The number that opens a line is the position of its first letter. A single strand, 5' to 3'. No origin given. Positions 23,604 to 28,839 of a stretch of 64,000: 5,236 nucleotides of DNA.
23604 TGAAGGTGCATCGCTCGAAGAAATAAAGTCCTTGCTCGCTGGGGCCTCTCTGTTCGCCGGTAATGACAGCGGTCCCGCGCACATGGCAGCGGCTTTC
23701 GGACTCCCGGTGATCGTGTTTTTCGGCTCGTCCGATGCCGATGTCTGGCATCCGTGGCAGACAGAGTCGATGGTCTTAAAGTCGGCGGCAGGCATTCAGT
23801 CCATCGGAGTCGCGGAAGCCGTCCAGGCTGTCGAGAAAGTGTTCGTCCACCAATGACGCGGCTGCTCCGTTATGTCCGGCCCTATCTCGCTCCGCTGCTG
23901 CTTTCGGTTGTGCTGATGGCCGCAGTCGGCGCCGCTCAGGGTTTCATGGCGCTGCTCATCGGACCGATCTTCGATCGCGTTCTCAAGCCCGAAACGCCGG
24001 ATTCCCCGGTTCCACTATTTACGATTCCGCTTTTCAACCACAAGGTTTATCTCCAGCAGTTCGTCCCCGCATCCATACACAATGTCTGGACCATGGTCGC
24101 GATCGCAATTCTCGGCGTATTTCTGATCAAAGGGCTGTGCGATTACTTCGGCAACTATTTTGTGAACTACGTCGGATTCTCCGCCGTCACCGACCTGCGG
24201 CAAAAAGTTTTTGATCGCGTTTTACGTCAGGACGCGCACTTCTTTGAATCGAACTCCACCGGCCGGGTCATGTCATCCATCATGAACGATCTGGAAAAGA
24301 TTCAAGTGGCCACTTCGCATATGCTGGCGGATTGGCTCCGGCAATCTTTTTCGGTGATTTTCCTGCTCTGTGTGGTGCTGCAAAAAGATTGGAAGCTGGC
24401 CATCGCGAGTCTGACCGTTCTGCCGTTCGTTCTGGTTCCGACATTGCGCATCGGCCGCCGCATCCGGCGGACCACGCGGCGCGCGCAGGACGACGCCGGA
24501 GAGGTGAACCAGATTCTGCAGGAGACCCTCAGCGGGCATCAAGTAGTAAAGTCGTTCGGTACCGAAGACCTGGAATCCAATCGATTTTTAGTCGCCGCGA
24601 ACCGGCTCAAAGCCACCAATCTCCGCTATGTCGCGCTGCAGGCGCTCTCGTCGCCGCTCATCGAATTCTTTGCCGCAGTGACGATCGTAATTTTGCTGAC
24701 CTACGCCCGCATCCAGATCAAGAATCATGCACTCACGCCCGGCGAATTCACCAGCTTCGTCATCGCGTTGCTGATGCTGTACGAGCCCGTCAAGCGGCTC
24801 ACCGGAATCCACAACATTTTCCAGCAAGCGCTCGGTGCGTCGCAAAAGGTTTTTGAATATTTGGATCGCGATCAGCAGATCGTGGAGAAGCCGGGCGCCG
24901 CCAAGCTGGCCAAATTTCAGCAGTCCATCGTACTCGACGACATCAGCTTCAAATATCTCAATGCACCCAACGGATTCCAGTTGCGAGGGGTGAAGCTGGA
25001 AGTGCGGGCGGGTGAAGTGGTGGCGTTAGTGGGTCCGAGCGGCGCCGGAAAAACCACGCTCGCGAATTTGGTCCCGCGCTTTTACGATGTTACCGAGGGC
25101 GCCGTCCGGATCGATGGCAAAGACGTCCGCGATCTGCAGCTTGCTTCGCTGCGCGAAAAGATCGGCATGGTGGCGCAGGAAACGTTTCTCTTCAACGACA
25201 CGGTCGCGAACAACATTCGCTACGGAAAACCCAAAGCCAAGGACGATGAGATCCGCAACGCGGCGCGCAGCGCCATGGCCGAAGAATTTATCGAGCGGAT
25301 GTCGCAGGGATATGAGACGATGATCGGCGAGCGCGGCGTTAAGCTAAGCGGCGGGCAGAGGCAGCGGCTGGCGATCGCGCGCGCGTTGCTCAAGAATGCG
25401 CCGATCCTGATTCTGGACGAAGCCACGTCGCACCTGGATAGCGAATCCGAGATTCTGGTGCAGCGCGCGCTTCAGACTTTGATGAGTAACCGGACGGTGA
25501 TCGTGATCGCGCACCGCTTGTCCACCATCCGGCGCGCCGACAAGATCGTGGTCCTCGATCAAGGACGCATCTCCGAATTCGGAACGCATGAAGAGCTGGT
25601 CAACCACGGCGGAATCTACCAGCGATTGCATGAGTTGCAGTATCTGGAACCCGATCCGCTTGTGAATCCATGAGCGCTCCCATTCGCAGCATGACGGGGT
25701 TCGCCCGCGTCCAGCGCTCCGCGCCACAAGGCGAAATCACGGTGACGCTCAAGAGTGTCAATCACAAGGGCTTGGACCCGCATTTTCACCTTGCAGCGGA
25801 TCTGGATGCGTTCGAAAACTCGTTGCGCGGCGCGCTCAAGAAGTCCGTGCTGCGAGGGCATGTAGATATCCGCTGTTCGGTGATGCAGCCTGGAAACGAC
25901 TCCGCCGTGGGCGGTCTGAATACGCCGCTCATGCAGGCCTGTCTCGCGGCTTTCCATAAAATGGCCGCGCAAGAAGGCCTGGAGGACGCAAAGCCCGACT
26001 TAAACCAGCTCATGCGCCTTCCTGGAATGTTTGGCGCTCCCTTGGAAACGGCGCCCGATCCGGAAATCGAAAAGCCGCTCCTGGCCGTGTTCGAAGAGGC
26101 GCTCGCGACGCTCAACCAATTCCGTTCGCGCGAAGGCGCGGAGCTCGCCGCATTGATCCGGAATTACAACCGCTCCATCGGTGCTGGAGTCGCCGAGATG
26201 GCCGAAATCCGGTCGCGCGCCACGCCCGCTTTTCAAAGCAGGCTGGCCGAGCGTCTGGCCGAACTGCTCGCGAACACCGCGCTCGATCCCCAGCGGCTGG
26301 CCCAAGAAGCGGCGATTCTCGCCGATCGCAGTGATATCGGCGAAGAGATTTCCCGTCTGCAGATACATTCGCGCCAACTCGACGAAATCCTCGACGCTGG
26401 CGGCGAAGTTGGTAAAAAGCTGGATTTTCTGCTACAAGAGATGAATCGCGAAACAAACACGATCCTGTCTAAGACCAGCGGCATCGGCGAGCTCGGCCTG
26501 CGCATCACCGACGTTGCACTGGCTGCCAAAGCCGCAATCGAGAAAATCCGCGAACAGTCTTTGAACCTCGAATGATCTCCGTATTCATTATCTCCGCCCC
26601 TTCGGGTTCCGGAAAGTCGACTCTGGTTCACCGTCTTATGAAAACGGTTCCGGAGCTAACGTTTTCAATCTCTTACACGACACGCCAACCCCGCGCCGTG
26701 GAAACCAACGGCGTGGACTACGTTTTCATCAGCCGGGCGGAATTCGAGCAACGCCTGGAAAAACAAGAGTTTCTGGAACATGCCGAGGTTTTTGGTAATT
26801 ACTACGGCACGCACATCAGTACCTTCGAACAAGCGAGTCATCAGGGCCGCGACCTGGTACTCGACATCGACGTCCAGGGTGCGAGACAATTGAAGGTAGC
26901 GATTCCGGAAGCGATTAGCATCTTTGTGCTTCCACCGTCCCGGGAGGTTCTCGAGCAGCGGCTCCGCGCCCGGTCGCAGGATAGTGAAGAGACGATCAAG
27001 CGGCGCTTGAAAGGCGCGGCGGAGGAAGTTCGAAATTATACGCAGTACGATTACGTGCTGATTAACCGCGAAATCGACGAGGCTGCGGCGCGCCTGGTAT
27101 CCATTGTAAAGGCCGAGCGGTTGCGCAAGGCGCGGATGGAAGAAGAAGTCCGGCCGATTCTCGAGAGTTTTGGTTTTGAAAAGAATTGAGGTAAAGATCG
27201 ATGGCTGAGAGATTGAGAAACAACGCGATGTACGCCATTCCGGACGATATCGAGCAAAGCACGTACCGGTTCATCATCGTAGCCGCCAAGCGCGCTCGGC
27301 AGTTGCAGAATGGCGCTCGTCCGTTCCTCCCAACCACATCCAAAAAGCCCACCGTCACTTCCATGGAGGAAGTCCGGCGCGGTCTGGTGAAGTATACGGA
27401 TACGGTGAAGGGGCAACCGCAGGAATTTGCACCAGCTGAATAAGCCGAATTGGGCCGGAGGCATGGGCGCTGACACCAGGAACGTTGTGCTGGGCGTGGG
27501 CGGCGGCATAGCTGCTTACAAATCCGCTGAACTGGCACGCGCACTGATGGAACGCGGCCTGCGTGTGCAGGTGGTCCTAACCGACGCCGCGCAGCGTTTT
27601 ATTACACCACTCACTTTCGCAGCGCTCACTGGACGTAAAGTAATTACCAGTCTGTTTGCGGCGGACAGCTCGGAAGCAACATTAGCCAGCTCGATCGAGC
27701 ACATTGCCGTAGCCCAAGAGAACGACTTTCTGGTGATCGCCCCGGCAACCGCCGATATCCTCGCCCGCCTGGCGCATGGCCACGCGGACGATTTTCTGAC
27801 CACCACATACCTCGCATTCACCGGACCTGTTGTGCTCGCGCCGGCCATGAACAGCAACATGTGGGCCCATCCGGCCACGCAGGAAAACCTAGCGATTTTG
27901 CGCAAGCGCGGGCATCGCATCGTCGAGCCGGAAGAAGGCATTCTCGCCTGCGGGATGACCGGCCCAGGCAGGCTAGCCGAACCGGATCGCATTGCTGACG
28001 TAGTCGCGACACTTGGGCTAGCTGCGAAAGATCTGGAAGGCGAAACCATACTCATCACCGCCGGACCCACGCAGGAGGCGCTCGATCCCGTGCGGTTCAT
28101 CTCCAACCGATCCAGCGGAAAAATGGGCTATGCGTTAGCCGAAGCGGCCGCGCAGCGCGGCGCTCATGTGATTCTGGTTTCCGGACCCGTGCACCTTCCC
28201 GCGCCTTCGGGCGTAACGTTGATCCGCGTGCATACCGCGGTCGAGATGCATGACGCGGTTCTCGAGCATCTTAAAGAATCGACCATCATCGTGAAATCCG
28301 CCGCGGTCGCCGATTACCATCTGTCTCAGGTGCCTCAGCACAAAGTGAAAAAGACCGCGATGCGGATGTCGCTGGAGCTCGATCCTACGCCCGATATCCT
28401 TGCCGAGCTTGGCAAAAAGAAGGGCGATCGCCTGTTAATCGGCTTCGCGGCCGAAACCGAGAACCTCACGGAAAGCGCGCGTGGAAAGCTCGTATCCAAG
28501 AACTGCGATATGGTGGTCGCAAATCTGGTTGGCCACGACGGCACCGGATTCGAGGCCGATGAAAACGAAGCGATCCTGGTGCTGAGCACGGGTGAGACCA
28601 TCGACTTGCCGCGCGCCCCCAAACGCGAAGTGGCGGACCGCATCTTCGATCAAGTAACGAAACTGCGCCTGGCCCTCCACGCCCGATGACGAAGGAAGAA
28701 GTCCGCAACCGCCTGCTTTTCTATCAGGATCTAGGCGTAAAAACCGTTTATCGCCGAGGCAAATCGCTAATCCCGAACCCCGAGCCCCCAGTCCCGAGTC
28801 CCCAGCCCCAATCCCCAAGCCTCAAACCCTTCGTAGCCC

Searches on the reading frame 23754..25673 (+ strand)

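Call 54: search_protein_families(library=pfam, proteins=[window:23754-25673:+], max_evalue=0.0001)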
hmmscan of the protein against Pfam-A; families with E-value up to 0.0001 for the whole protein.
window:23754-25673:+ (639 aa): 4 families
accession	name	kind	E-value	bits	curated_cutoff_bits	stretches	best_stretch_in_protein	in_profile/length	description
PF00664.28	ABC_membrane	-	4.6e-49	168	28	1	48-342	1-270/274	ABC transporter transmembrane region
PF00005.33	ABC_tran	-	6.6e-36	124.4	25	1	410-559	1-137/137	ABC transporter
PF02463.25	SMC_N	-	2.1e-10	40.9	40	1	447-601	107-211/220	RecF/RecN/SMC N terminal domain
PF13191.12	AAA_16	-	4.9e-05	24.3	32.6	0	417-585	19-167/167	AAA ATPase domain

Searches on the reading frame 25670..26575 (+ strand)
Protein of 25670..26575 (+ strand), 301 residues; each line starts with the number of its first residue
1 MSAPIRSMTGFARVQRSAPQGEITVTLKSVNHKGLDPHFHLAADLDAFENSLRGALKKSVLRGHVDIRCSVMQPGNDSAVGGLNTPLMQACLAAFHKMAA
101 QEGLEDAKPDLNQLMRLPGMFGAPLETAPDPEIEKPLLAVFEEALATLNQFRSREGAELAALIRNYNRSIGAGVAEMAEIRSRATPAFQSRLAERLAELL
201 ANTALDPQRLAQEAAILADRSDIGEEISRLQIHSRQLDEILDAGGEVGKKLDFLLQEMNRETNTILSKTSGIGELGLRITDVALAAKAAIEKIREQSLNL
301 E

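Call 54: search_protein_families(library=pfam, proteins=[window:25670-26575:+], max_evalue=0.0001)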
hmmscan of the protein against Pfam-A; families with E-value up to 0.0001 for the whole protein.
window:25670-26575:+ (301 aa): 2 families
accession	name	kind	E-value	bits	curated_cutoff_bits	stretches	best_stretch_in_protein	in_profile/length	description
PF08340.16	YicC-like_C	-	3.6e-36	124.4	27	1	182-301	6-120/120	Endoribonuclease YicC-like, C-terminal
PF03755.18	YicC-like_N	-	1.2e-34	120.3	25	1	5-160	1-155/156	Endoribonuclease YicC-like, N-terminal region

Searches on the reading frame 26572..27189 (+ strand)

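Call 54: search_protein_families(library=pfam, proteins=[window:26572-27189:+], max_evalue=0.0001)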
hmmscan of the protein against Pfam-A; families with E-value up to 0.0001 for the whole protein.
window:26572-27189:+ (205 aa): 2 families
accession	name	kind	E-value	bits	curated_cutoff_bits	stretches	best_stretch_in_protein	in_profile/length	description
PF00625.27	Guanylate_kin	-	2.6e-50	171.1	25.2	1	5-181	5-181/182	Guanylate kinase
PF13671.12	AAA_33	-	2.7e-06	28.2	27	1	10-141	7-125/143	AAA domain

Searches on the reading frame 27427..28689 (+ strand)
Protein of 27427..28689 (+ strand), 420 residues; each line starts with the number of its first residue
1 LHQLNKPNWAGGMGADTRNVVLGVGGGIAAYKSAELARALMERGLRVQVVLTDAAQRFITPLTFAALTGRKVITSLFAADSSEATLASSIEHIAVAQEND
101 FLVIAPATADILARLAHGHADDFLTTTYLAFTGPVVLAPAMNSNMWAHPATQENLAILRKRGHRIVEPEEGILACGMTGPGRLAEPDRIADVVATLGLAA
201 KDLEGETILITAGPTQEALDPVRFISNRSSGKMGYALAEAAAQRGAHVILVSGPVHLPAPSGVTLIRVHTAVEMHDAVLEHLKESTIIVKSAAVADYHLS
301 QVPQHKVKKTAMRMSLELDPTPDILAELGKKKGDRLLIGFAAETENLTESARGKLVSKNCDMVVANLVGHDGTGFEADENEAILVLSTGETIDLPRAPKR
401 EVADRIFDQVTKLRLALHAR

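Call 54: search_protein_families(library=pfam, proteins=[window:27427-28689:+], max_evalue=0.0001)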
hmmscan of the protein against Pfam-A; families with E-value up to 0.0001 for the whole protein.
window:27427-28689:+ (420 aa): 2 families
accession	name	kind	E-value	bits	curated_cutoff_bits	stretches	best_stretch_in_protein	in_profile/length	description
PF04127.22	DFP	-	5.6e-73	245.2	22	1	203-384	1-185/186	DNA/pantothenate metabolism flavoprotein C-terminal domain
PF02441.25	Flavoprotein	-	1.2e-29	103.4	22.7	1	19-192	2-157/162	Flavoprotein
